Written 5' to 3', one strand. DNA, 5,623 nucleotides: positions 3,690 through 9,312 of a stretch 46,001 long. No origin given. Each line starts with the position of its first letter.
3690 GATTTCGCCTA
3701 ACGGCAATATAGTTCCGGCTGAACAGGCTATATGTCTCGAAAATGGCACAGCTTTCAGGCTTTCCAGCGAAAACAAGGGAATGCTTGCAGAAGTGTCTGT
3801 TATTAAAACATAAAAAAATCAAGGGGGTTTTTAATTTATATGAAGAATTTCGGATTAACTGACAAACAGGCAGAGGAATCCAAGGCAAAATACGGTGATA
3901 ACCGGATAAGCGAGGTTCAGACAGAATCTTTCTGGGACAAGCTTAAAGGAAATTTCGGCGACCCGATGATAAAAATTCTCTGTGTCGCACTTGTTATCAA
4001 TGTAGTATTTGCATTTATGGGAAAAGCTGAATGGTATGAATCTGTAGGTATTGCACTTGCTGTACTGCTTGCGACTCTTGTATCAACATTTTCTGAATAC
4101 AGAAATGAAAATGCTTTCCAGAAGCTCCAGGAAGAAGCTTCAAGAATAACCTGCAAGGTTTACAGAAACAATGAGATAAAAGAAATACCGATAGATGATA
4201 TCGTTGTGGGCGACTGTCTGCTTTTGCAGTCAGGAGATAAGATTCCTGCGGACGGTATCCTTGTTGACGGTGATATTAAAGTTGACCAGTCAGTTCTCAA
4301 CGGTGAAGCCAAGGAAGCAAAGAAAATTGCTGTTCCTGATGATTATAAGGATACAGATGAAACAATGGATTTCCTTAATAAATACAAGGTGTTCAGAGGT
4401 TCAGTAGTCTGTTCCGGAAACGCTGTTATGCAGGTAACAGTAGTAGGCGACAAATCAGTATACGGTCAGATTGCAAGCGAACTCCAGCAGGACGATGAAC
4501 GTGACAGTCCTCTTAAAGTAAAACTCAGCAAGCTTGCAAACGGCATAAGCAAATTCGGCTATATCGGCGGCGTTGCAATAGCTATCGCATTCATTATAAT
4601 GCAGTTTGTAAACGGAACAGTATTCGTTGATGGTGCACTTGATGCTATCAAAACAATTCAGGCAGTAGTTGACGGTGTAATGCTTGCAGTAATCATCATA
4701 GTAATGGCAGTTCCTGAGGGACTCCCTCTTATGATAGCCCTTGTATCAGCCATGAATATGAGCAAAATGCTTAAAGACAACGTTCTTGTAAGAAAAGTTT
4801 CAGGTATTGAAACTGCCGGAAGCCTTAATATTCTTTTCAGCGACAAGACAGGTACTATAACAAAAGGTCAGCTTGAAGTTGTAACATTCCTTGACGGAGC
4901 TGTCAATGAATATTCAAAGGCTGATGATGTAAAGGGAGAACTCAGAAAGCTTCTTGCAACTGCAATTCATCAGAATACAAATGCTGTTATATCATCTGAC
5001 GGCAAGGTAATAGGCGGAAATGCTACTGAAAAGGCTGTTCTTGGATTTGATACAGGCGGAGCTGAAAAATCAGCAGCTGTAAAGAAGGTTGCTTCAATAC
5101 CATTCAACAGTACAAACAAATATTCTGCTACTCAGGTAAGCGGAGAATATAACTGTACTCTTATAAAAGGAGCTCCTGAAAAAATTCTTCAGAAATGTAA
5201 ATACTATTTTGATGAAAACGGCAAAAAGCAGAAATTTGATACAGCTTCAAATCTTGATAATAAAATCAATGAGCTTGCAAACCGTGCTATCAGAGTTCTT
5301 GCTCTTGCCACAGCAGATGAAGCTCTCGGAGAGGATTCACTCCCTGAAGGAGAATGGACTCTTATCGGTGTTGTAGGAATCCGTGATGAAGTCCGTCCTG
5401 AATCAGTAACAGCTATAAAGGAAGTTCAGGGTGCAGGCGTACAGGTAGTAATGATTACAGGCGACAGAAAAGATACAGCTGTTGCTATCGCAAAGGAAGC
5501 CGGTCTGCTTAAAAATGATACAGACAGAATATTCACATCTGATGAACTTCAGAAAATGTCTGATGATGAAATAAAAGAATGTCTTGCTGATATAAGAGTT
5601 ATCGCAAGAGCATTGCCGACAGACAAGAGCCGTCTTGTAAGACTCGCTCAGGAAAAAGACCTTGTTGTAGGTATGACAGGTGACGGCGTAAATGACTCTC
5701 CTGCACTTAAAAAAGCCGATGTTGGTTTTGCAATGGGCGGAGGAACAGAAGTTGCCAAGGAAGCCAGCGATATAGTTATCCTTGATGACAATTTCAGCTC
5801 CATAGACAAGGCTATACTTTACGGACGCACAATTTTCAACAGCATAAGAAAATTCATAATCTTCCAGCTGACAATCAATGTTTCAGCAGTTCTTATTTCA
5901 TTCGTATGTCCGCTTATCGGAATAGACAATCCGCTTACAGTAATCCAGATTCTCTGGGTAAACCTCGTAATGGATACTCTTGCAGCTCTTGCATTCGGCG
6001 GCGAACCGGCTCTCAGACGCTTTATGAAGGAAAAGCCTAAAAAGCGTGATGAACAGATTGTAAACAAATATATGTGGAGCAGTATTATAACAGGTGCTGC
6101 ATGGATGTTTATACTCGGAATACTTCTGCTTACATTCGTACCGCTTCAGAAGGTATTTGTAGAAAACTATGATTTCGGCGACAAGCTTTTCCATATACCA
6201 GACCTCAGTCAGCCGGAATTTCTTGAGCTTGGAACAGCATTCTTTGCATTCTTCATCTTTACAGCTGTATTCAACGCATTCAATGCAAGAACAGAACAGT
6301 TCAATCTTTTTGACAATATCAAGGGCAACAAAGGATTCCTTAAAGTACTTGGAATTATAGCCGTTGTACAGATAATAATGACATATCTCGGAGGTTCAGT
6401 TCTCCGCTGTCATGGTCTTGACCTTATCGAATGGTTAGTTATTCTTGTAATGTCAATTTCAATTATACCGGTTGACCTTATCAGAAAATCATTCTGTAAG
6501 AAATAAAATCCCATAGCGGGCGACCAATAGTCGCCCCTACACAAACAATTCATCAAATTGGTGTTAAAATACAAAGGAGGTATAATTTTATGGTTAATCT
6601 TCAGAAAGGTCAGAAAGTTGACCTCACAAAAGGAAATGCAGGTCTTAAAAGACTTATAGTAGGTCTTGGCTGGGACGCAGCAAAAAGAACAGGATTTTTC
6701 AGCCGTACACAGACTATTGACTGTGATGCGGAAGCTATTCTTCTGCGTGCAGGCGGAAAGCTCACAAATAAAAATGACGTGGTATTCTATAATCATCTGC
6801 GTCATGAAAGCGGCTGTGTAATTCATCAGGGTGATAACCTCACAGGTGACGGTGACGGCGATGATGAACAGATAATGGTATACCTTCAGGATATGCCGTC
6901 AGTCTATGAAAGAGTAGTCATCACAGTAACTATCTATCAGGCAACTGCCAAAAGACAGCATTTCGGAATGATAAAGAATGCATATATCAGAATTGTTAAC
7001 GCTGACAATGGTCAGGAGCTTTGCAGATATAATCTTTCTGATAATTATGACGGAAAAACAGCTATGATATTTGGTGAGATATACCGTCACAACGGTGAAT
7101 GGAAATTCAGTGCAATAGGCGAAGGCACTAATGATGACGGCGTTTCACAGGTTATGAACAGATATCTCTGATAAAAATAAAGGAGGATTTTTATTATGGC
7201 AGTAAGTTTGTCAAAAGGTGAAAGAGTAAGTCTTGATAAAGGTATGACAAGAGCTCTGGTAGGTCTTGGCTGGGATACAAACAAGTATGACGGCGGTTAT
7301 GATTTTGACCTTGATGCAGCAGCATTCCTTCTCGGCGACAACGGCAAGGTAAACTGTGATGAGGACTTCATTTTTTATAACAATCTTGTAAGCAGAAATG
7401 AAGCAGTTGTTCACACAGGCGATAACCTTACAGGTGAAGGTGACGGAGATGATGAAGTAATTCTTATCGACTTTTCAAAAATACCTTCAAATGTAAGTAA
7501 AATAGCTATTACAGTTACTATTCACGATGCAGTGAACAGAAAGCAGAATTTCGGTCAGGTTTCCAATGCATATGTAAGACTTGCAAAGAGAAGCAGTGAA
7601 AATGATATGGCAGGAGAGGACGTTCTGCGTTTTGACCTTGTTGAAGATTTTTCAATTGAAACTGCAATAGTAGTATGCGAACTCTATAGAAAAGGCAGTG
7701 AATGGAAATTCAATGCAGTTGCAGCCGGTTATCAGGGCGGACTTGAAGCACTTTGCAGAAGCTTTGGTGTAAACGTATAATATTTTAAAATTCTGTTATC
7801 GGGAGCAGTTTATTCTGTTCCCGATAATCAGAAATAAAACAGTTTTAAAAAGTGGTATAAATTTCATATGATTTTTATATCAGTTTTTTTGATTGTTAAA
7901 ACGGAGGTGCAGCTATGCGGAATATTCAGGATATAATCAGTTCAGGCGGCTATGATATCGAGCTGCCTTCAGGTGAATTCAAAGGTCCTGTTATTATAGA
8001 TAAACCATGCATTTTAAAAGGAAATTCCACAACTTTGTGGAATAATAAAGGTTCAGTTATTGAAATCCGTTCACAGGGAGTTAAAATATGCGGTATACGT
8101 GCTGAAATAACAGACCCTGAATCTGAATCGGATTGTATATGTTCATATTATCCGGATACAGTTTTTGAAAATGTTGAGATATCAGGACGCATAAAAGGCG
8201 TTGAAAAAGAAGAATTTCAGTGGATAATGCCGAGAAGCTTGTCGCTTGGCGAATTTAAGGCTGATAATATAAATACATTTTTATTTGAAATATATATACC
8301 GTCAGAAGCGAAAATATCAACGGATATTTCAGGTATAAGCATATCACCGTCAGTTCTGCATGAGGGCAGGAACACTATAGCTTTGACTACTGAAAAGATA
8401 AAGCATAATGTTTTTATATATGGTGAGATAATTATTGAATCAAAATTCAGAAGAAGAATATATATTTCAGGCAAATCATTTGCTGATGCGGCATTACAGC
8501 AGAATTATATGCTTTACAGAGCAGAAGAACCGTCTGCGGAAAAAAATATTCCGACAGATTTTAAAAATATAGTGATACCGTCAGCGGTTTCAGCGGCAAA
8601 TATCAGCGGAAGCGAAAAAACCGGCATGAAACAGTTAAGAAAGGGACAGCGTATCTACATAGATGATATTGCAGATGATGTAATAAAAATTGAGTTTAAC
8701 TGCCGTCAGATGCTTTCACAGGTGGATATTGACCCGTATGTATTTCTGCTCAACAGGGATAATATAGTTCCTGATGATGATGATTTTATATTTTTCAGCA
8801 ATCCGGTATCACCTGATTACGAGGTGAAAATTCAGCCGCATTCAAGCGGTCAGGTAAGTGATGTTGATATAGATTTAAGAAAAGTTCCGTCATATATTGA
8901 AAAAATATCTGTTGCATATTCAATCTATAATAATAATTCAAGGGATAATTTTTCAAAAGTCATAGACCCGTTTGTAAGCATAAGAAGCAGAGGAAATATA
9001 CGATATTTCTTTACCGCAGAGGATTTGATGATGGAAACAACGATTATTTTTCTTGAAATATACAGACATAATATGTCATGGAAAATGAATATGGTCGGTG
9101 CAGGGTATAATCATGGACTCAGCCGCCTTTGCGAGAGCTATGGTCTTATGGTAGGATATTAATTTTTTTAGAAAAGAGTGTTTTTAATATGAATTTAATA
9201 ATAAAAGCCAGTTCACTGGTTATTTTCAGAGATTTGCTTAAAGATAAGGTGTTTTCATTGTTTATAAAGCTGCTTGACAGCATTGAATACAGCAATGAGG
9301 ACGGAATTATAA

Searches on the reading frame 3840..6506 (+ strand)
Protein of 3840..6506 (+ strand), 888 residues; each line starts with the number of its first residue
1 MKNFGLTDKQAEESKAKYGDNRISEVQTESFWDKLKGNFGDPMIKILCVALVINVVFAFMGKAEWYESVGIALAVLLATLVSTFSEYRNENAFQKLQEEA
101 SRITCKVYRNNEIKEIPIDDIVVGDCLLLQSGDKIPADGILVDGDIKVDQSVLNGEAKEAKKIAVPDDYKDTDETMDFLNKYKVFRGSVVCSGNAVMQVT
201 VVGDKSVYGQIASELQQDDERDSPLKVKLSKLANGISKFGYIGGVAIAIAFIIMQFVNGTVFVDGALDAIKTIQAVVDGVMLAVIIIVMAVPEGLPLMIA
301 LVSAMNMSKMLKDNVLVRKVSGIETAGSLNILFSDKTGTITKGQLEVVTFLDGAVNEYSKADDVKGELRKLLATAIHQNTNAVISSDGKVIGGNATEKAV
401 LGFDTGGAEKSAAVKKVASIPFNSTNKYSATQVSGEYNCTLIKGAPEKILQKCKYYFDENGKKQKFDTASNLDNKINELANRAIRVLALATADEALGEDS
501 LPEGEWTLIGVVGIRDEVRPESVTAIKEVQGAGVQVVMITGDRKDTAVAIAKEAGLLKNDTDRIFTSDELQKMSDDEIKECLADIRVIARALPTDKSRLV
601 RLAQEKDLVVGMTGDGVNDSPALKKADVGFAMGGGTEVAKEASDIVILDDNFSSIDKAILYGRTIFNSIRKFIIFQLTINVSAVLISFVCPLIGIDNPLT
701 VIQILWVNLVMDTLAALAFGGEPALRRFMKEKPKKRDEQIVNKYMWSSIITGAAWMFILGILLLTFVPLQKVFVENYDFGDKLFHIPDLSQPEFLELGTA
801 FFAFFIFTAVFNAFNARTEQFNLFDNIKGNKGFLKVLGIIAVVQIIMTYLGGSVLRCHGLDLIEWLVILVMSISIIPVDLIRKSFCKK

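Call 69: search_protein_families(library=pfam, proteins=[window:3840-6506:+], max_evalue=0.00001)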
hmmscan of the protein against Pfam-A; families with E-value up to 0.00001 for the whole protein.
window:3840-6506:+ (888 aa): 5 families
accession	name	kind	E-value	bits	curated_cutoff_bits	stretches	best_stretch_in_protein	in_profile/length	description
PF00689.26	Cation_ATPase_C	-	8.6e-39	133.5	27.3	1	697-885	2-175/175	Cation transporting ATPase, C-terminus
PF00122.25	E1-E2_ATPase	-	3.3e-37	128.2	28.1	1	102-312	4-180/181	E1-E2 ATPase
PF00702.32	Hydrolase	-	8e-15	56.2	26.4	1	332-627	4-191/191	haloacid dehalogenase-like hydrolase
PF00690.31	Cation_ATPase_N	-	3e-11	43.2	20.4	1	5-53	20-68/69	Cation transporter/ATPase, N-terminus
PF13246.12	Cation_ATPase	-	3.6e-09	37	21.7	1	388-456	16-91/91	Cation transport ATPase (P-type)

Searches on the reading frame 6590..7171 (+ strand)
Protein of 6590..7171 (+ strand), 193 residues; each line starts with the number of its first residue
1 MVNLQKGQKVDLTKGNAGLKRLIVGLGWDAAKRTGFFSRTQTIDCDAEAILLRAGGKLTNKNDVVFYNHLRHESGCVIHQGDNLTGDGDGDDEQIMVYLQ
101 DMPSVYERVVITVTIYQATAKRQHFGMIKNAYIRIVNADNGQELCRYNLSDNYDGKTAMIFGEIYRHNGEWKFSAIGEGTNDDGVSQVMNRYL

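Call 69: search_protein_families(library=pfam, proteins=[window:6590-7171:+], max_evalue=0.00001)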
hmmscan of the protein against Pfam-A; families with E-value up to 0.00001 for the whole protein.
window:6590-7171:+ (193 aa): 1 family
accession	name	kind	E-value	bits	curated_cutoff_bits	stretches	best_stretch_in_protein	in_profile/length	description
PF02342.23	TerD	-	5.4e-73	244.9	25.3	1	2-192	3-187/187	TerD domain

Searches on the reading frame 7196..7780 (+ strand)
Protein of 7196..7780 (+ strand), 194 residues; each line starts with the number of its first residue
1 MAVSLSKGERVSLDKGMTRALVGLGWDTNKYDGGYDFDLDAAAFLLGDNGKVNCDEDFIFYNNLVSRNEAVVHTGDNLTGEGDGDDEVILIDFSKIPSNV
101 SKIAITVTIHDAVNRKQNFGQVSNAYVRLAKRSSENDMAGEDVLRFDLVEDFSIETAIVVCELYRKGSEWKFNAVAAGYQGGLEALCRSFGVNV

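Call 69: search_protein_families(library=pfam, proteins=[window:7196-7780:+], max_evalue=0.00001)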
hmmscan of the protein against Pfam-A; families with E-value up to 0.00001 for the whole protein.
window:7196-7780:+ (194 aa): 1 family
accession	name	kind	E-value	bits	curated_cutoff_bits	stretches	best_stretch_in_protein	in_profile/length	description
PF02342.23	TerD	-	3e-74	249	25.3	1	1-190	1-187/187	TerD domain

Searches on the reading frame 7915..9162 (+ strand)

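Call 69: search_protein_families(library=pfam, proteins=[window:7915-9162:+], max_evalue=0.00001)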
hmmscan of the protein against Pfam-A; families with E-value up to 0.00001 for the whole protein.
window:7915-9162:+ (415 aa): 1 family
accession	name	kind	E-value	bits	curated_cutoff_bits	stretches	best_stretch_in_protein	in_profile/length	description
PF02342.23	TerD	-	1e-33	116.9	25.3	1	240-409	4-187/187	TerD domain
